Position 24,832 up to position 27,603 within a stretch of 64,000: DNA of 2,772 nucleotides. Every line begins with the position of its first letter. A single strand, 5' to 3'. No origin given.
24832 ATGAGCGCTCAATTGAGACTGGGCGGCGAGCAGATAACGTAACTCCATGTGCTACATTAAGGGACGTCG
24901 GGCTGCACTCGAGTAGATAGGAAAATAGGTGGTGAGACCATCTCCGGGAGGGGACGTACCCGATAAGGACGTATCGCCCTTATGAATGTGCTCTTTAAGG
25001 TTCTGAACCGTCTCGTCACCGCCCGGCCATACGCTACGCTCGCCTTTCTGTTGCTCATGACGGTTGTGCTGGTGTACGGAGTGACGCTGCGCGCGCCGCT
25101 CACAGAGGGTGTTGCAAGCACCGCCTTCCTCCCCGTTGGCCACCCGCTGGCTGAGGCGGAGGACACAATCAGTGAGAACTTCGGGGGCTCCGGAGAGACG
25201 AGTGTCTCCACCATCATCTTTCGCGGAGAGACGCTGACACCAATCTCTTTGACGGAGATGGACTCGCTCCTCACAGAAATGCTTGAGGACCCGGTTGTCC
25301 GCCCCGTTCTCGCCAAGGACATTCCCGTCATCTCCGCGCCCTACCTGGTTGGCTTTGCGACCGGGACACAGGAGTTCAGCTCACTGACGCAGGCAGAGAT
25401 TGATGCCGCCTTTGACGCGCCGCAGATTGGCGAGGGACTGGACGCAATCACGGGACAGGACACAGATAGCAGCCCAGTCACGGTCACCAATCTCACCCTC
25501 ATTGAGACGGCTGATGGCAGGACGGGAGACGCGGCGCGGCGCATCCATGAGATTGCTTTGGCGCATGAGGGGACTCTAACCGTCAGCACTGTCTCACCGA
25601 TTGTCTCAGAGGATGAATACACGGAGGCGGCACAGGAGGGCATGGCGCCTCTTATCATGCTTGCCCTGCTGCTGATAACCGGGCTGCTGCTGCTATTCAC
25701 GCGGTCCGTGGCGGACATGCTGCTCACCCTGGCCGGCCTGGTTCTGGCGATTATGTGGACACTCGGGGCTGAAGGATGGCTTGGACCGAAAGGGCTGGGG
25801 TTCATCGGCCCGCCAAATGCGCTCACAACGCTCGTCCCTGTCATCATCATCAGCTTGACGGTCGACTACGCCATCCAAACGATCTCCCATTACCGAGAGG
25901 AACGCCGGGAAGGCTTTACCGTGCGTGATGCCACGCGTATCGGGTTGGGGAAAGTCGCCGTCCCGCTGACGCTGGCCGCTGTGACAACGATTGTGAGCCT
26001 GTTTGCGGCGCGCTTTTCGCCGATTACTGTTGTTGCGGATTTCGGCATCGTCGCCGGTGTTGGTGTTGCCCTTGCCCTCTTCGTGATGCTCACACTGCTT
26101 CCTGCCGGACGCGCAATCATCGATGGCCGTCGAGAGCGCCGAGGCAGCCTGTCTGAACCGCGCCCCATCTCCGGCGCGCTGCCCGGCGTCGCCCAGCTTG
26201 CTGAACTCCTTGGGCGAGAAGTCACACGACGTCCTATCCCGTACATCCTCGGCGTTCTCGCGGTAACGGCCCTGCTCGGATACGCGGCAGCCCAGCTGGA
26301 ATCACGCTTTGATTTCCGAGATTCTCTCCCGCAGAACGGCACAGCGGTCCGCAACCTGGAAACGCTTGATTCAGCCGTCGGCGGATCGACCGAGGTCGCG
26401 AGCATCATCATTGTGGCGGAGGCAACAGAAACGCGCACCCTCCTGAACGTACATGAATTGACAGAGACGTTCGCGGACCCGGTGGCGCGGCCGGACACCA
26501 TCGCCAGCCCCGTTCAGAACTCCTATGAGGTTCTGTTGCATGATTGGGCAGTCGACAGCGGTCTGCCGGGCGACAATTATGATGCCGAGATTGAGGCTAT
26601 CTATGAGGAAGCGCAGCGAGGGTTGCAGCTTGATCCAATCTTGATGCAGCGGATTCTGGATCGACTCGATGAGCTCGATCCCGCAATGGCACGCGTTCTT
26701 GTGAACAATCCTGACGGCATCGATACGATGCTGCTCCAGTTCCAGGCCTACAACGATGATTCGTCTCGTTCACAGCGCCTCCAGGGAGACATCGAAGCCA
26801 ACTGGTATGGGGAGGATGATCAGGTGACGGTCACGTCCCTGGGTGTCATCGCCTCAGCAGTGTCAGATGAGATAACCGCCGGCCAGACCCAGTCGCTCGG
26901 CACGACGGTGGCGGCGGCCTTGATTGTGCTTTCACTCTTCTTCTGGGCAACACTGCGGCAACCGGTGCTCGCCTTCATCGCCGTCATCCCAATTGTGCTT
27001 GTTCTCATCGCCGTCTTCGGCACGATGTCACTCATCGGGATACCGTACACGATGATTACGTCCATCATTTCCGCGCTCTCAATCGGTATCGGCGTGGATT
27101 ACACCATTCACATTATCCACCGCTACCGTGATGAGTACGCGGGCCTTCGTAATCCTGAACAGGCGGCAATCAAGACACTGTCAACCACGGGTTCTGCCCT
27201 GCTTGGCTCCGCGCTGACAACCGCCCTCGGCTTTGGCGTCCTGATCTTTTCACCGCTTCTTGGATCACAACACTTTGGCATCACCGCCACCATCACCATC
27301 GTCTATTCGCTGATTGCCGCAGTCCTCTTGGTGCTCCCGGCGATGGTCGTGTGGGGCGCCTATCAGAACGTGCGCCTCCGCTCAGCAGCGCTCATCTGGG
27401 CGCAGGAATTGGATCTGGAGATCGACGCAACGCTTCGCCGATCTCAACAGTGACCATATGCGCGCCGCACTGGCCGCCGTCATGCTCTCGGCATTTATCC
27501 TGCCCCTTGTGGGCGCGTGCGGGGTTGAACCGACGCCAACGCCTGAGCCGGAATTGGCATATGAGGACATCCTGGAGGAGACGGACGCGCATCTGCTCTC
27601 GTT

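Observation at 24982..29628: MMPL transporter, LprG-like lipoprotein and MFS pump cluster immediately downstream of the giant gene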

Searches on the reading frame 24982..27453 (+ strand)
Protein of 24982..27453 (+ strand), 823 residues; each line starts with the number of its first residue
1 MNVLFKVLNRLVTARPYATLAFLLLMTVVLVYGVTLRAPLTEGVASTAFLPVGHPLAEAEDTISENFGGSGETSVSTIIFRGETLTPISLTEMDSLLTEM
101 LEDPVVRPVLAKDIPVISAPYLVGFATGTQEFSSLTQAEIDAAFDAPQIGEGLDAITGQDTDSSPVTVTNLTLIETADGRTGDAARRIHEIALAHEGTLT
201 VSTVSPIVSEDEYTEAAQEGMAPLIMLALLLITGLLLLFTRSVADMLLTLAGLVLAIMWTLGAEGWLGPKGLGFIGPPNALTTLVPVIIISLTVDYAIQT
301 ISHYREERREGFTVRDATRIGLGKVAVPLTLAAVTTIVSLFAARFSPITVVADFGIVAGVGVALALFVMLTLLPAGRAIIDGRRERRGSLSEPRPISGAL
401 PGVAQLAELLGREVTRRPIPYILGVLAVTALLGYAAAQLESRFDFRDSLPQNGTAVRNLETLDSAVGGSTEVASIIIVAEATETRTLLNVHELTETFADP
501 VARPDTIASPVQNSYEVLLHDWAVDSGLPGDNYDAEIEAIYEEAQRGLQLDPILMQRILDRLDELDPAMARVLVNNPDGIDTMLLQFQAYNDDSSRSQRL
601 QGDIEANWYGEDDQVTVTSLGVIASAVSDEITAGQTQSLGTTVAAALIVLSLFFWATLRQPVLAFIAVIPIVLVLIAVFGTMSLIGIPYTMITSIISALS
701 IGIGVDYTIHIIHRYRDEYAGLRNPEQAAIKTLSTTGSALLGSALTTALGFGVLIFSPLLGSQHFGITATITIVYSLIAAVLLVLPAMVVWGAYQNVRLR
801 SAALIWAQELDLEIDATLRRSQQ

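Call 8: search_protein_families(library=pfam, proteins=[window:24982-27453:+], max_evalue=0.01)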
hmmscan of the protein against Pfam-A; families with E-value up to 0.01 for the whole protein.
window:24982-27453:+ (823 aa): 3 families
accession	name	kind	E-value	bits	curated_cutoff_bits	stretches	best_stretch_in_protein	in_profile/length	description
PF03176.21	MMPL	-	4.6e-44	151.2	20.5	2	53-384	6-305/333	MMPL family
PF02460.24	Patched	-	1.6e-14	54.4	23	2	658-789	25-155/156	Patched SSD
PF12349.14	Sterol-sensing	-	6.8e-14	52.4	22.3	2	660-783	5-128/153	Sterol-sensing domain of SREBP cleavage-activation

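Call 9: search_protein_families(library=ncbifam, proteins=[window:24982-27453:+], max_evalue=0.01)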
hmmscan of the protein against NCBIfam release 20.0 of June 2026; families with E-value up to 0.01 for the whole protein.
window:24982-27453:+ (823 aa): 19 families
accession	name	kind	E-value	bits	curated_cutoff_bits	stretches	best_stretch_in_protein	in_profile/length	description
TIGR00921.1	2A067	subfamily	6.2e-68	229.5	351.9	1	203-790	177-732/733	hydrophobe/amphiphile efflux-3 (HAE3) family transporter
TIGR00833.1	actII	subfamily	3.4e-48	164.6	874.7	2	199-478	153-421/910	MMPL family RND transporter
TIGR03480.1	HpnN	hypoth_equivalog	1.5e-35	122.5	751.85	2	186-446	236-474/862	hopanoid biosynthesis associated RND transporter like protein HpnN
NF052374.1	HopndTporHpnN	equivalog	9.3e-25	86.8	1100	2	274-381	320-427/858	hopanoid transporter HpnN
NF045600.2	BstA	equivalog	1.2e-09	36.7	1400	2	206-388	273-447/903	sterol transporter cytoplasmic membrane protein BstA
TIGR00918.1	2A060602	subfamily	3.6e-09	34.9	1120.4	2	640-790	405-555/1145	transmembrane receptor Patched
NF052608.1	TrhMmycExpMmpL3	equivalog_domain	1.5e-06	26.8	1400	2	611-787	162-336/992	trehalose monomycolate exporter MmpL3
NF011315.0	PRK14726.1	equivalog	1.5e-06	26.6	1249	1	627-793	367-526/855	protein translocase subunit SecDF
NF009583.0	PRK13024.1-3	subfamily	1.3e-05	23.5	721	1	646-793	290-433/755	protein translocase subunit SecDF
TIGR00916.1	2A0604s01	subfamily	4.9e-05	23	148.6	1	622-781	77-231/231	SecD/SecF family protein translocase subunit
NF046001.1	SecDF_plasm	equivalog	5.1e-05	21.5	500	1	630-784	344-496/878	protein translocase subunit SecDF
NF009580.0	PRK13023.1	equivalog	6.9e-05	21.2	1153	1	614-781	276-437/775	protein translocase subunit SecDF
NF009585.0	PRK13024.1-5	equivalog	0.0004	18.5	1037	1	643-783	501-639/993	protein translocase subunit SecDF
TIGR01129.1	secD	equivalog_domain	0.0011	18.2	244.4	1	641-783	249-392/397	protein translocase subunit SecD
NF009540.0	PRK12911.1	equivalog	0.0016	15.8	1878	1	642-791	914-1061/1403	bifunctional preprotein translocase subunit SecD/SecF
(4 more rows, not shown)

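Call 12: search_solved_structures(query=window:24982-27453:+, max_evalue=0.001)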
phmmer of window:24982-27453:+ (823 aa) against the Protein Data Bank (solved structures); distinct sequences matched with E-value up to 0.001: 52.
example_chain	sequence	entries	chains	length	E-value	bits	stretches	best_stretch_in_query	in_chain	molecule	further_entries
6wu0_B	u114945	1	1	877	3.6e-14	55.3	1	212-446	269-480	Hopanoid biosynthesis associated RND transporter like protein HpnN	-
5khn_B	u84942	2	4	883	1.4e-13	53.4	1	202-379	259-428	RND transporter | Putative RND superfamily efflux pump membrane protein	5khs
7rhq_A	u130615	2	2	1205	1.3e-12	50.2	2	639-796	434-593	Patched-1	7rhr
6rmg_A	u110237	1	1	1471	2.3e-12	49.3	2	639-796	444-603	Protein patched homolog 1,GFP-like fluorescent chromoprotein FP506, related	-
9ms8_A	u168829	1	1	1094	2.6e-12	49.1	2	618-796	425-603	Protein patched homolog 1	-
6dmb_A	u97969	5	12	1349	4.1e-12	48.5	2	639-796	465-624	Protein patched homolog 1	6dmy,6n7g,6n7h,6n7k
6e1h_A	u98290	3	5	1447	5e-12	48.2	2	639-796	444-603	Protein patched homolog 1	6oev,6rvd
6oeu_A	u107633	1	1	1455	5.1e-12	48.2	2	639-796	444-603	Protein patched homolog 1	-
7v6y_A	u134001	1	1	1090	5.8e-12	48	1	640-796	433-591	Protein patched homolog 1,Protein patched homolog 1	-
7k65_A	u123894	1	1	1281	1.2e-11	47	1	640-796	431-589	Protein patched homolog 1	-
6mg8_A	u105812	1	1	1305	1.2e-11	46.9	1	640-796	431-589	Protein patched homolog 1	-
7v6z_A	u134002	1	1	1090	1.8e-11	46.4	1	640-796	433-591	Protein patched homolog 1,Protein patched homolog 1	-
6dmo_A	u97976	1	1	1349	2.1e-11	46.1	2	639-796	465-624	Protein patched homolog 1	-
6n40_A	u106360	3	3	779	1.2e-09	40.3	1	616-784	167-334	Membrane protein, MmpL family protein | Trehalose monomycolate exporter MmpL3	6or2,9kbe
8qkk_A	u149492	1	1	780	1.2e-09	40.3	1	616-784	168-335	Trehalose monomycolate exporter MmpL3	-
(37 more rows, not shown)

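Call 63: search_solved_structures(query=A3, max_evalue=1e-8, show_alignments=1)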
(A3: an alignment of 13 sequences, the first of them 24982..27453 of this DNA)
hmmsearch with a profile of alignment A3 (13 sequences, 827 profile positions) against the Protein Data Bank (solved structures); distinct sequences matched with E-value up to 1e-8: 18.
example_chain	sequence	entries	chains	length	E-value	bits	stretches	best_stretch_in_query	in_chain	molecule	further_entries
6wu0_B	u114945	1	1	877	1.7e-14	56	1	224-375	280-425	Hopanoid biosynthesis associated RND transporter like protein HpnN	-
5khn_B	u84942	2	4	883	3.5e-13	51.7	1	86-374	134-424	RND transporter | Putative RND superfamily efflux pump membrane protein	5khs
9b46_A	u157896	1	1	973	2.8e-11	45.3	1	149-433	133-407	MmpL5 protein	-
8v0g_A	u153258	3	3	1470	1.2e-10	43.3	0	596-780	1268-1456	Niemann-Pick type C1-related protein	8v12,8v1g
9dp6_A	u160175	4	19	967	2e-10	42.5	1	149-433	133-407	MmpL5 protein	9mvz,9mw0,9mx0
9b43_A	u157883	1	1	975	3.2e-10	41.9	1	209-451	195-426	MmpL4 protein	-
9u4t_A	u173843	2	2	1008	3.3e-10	41.8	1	210-451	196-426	MmpL4 protein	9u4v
7rhq_A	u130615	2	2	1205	3.9e-10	41.6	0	644-788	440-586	Patched-1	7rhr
6tbu_A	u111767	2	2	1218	6e-09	37.6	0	313-432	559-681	Protein dispatched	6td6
6dmb_A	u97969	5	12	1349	6.2e-09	37.6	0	643-788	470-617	Protein patched homolog 1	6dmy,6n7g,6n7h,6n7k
6n40_A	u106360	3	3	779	6.5e-09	37.5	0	616-791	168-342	Membrane protein, MmpL family protein | Trehalose monomycolate exporter MmpL3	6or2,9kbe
8qkk_A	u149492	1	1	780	6.5e-09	37.5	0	616-791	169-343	Trehalose monomycolate exporter MmpL3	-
8zkp_A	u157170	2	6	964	6.5e-09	37.5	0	156-466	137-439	Siderophore exporter MmpL5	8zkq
7k7m_A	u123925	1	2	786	6.8e-09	37.5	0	616-791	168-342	Drug exporters of the RND superfamily-like protein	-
6e1h_A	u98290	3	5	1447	7.5e-09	37.3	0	643-788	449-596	Protein patched homolog 1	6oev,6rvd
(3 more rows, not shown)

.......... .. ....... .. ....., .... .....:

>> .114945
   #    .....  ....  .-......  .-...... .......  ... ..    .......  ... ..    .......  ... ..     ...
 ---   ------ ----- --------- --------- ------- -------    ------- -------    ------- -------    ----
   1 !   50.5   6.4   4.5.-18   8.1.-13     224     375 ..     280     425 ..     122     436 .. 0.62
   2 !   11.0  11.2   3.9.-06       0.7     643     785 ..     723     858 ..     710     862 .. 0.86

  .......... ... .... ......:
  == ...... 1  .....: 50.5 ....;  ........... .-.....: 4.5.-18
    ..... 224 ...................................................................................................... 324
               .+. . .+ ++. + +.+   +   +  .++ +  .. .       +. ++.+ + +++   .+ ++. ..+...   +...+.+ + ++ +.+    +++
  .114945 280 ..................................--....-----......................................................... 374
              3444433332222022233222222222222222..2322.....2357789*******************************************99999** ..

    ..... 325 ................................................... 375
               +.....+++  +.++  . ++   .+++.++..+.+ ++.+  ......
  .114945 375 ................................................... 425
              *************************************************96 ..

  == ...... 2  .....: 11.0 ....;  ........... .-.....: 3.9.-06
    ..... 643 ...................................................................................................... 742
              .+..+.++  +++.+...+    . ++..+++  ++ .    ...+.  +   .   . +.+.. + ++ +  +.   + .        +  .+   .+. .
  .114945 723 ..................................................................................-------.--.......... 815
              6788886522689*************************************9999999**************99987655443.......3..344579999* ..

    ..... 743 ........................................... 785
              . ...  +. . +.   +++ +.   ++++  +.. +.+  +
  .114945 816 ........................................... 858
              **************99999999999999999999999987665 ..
